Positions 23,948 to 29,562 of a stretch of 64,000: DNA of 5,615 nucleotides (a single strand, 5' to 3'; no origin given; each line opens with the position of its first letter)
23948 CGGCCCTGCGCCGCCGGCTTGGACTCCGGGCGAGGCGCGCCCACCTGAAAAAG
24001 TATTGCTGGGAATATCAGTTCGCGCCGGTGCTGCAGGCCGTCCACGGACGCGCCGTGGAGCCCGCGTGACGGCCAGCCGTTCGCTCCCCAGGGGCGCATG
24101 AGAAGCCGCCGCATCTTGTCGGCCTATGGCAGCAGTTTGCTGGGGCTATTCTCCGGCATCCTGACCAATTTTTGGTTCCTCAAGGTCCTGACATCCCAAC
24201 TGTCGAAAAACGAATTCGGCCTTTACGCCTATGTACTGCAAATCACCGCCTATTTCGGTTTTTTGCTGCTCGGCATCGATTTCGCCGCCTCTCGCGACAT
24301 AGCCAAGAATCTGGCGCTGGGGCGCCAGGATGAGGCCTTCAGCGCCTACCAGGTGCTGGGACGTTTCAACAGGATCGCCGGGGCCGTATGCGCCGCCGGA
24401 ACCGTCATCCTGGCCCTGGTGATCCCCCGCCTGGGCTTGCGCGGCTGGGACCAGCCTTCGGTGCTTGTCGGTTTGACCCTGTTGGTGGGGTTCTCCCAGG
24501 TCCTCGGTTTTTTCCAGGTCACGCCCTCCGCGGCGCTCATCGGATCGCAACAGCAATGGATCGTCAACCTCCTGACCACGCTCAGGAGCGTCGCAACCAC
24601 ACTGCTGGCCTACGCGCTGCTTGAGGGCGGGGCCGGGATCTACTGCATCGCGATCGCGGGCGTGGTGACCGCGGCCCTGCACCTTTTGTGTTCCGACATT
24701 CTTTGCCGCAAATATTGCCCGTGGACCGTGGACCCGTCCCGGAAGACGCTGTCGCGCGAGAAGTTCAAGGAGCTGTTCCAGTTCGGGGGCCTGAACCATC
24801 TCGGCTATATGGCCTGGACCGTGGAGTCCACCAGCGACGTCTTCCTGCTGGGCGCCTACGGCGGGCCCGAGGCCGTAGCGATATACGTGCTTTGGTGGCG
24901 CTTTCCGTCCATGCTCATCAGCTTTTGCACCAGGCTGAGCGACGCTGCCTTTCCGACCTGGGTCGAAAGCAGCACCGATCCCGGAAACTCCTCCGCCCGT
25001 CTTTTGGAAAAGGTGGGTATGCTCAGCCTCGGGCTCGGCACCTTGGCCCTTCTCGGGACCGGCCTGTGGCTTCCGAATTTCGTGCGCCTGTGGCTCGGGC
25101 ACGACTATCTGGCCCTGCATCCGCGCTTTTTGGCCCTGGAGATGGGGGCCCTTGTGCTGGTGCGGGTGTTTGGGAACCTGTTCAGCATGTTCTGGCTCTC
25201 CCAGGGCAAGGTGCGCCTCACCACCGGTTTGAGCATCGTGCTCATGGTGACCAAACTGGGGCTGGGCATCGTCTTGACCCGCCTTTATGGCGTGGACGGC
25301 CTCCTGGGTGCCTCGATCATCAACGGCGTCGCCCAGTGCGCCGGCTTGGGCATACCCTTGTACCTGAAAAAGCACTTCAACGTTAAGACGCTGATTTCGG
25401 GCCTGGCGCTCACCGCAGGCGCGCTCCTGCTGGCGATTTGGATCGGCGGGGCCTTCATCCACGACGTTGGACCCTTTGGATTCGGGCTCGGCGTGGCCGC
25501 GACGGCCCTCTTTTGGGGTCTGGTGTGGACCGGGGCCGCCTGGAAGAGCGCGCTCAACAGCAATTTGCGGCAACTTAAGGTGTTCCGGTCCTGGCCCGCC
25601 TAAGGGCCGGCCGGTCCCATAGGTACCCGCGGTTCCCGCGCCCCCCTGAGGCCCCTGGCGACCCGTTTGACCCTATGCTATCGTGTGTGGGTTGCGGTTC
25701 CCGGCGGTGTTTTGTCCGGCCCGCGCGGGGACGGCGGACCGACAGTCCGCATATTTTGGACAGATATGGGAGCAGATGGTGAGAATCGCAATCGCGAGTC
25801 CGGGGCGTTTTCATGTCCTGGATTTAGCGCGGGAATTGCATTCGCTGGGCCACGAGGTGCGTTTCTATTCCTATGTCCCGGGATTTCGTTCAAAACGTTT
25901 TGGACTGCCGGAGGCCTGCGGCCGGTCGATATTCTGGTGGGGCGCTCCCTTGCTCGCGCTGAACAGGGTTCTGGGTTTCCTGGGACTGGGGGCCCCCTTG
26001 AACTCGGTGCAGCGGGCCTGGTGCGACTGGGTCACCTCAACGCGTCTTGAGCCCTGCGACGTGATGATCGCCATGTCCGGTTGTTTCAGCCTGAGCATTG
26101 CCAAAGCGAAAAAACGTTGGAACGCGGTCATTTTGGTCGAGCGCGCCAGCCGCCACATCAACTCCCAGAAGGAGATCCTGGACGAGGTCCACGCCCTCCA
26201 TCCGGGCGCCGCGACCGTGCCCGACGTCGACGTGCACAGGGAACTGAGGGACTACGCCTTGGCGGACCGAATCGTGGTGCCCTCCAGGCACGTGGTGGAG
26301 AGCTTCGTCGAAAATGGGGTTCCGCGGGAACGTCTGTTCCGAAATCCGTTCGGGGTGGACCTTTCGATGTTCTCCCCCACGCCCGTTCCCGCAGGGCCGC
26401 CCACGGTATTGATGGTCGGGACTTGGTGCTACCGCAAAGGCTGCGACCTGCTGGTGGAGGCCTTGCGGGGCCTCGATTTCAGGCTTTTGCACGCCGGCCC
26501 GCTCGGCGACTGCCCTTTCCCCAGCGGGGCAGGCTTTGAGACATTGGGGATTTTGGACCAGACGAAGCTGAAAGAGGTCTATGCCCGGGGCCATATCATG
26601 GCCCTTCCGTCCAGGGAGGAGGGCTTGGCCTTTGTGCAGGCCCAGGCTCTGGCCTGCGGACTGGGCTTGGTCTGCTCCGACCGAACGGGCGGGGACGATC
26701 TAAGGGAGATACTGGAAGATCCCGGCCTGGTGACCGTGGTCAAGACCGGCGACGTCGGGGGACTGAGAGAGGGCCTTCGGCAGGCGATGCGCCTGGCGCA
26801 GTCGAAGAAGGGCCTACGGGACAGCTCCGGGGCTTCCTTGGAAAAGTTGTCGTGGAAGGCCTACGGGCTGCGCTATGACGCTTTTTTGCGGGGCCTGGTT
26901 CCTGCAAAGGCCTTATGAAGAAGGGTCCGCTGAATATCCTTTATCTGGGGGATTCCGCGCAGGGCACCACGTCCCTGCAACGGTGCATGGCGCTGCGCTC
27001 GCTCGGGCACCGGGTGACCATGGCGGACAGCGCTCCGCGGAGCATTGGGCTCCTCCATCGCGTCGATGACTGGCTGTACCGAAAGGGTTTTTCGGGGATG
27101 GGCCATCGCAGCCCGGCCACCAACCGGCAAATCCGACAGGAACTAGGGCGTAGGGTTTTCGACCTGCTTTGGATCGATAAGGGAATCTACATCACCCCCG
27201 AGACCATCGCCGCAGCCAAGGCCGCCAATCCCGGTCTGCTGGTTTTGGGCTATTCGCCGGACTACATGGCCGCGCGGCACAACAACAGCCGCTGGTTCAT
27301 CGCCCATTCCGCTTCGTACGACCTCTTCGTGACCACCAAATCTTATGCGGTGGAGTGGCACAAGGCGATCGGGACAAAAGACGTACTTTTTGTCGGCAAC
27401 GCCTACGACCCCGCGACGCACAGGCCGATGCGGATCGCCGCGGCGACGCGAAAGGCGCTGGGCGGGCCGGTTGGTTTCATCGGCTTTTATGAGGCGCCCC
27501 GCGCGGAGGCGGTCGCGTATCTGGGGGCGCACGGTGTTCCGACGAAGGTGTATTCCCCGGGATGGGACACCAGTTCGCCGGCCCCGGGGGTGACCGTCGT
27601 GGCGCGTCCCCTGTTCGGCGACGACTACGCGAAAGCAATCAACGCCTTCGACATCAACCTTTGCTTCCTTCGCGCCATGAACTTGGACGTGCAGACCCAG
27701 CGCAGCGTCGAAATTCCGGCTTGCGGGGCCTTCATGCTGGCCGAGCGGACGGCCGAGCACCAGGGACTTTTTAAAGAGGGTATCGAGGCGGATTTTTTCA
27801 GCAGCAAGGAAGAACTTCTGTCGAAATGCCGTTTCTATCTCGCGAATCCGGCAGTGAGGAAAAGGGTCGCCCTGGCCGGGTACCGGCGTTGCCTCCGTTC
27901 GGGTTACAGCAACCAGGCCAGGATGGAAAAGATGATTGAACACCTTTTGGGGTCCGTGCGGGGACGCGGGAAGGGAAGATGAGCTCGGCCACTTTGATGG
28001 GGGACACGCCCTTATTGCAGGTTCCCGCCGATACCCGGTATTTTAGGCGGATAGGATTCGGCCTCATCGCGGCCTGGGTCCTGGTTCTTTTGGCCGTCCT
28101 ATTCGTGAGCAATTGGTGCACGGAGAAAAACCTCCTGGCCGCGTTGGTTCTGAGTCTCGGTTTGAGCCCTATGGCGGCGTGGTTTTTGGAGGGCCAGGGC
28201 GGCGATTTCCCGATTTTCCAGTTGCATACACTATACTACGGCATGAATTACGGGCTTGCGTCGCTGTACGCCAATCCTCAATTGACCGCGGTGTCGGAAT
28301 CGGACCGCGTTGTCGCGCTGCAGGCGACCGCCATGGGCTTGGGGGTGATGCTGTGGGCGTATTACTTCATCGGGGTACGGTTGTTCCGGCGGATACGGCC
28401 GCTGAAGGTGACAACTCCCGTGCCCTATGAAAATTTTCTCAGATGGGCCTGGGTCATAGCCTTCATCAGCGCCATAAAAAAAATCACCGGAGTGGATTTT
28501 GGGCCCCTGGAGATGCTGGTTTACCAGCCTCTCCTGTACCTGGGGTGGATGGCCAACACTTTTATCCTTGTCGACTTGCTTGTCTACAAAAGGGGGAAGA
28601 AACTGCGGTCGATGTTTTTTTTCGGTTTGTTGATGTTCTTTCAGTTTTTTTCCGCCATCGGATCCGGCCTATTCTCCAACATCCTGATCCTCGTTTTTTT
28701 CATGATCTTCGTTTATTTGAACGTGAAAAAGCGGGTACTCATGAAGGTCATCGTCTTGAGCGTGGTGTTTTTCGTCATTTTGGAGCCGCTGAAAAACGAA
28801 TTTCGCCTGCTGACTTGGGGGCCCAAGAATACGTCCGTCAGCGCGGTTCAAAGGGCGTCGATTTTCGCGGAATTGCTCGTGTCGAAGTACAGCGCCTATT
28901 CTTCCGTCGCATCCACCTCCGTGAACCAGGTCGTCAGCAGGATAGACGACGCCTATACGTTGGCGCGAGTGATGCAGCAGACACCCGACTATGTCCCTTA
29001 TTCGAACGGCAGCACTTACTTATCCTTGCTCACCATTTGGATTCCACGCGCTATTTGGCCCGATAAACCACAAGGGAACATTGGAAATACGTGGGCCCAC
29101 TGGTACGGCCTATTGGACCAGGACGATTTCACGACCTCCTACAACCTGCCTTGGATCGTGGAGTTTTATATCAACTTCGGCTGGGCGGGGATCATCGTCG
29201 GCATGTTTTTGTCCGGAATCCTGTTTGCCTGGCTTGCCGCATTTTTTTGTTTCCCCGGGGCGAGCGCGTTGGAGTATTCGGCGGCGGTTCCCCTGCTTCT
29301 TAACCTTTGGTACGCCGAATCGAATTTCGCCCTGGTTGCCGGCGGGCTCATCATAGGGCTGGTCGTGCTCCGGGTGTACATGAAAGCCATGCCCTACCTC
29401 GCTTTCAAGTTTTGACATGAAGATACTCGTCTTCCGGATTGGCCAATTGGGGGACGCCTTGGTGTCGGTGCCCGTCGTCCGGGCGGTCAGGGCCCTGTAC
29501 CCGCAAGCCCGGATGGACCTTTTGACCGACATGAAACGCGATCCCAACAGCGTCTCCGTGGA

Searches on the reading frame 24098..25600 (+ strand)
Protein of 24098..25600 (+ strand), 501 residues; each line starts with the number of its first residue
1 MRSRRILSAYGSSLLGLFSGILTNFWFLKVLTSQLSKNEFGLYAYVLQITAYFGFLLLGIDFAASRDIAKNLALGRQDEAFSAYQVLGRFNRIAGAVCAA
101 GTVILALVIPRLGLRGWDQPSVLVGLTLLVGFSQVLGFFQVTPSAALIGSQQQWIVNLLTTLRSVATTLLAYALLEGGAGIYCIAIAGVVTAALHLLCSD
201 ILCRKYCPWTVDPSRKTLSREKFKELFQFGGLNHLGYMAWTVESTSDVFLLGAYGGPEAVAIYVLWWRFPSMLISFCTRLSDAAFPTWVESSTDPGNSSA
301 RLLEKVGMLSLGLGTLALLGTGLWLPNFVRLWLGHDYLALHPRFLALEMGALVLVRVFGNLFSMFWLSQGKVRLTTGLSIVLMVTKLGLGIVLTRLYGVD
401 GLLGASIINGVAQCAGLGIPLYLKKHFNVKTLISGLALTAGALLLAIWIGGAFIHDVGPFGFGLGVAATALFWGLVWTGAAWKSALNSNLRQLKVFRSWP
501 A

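Call 35: search_protein_families(library=pfam, proteins=[window:24098-25600:+], max_evalue=0.0001)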
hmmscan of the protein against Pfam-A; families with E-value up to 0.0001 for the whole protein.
window:24098-25600:+ (501 aa): 2 families
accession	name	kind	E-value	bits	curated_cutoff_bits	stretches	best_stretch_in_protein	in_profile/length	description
PF01943.22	Polysacc_synt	-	4.4e-14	53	28.2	1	23-289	18-271/274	Polysaccharide biosynthesis protein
PF13440.11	Polysacc_synt_3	-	1e-07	31.9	23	1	34-299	5-251/293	Polysaccharide biosynthesis protein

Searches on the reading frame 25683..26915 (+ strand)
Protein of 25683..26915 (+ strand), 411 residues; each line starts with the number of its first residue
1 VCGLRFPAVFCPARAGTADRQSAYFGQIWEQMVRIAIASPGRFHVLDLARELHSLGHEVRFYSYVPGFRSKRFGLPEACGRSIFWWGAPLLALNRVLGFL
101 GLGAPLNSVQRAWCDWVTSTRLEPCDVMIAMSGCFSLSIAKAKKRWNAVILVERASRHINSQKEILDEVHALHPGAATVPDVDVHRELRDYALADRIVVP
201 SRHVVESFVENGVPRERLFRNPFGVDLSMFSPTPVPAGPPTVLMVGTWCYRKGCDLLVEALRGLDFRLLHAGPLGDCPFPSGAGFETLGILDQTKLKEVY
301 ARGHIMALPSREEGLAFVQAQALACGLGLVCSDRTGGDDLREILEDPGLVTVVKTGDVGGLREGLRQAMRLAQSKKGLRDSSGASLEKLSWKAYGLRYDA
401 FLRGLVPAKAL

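Call 35: search_protein_families(library=pfam, proteins=[window:25683-26915:+], max_evalue=0.0001)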
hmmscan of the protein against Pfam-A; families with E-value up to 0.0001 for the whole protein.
window:25683-26915:+ (411 aa): 5 families
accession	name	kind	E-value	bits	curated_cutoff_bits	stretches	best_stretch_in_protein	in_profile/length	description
PF13692.12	Glyco_trans_1_4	-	4.2e-11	43.7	27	1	240-367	2-138/142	Glycosyl transferases group 1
PF00534.26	Glycos_transf_1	-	1.2e-09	38.4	26.4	1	288-372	78-159/172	Glycosyl transferases group 1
PF13579.12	Glyco_trans_4_4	-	2.7e-09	38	29.7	1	44-223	6-157/158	Glycosyl transferase 4-like domain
PF13439.12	Glyco_transf_4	-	7.4e-08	33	28.5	1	44-228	7-169/170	Glycosyltransferase Family 4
PF20706.3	GT4-conflict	-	9.8e-05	21.9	26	0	292-346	271-326/385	Family 4 Glycosyltransferase in conflict systems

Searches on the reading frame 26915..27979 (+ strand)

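Call 35: search_protein_families(library=pfam, proteins=[window:26915-27979:+], max_evalue=0.0001)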
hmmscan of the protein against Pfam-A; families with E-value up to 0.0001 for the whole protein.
window:26915-27979:+ (355 aa): 1 family
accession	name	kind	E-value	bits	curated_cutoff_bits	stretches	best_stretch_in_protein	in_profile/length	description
PF13524.12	Glyco_trans_1_2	-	4.3e-27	95.3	25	1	206-341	13-143/144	Glycosyl transferase-like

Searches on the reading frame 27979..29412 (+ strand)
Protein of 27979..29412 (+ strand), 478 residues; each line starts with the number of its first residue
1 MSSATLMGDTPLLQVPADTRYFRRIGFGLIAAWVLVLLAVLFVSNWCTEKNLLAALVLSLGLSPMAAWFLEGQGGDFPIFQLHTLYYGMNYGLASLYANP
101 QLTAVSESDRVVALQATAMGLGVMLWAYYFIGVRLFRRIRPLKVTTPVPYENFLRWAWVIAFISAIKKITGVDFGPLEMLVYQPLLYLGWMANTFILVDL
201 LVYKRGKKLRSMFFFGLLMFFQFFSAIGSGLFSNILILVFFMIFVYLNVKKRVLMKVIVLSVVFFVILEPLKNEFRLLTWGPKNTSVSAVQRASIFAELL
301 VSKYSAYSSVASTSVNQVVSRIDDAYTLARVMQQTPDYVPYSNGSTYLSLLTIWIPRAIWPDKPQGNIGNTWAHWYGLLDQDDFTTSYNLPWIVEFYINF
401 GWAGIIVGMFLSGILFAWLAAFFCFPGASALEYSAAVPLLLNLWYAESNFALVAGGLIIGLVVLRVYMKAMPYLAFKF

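Call 35: search_protein_families(library=pfam, proteins=[window:27979-29412:+], max_evalue=0.0001)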
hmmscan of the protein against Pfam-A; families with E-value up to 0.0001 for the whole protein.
window:27979-29412:+ (478 aa): 1 family
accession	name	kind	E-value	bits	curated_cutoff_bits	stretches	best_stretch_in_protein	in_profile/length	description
PF14296.11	O-ag_pol_Wzy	-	9.4e-06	25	26.6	1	329-434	305-424/468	O-antigen polysaccharide polymerase Wzy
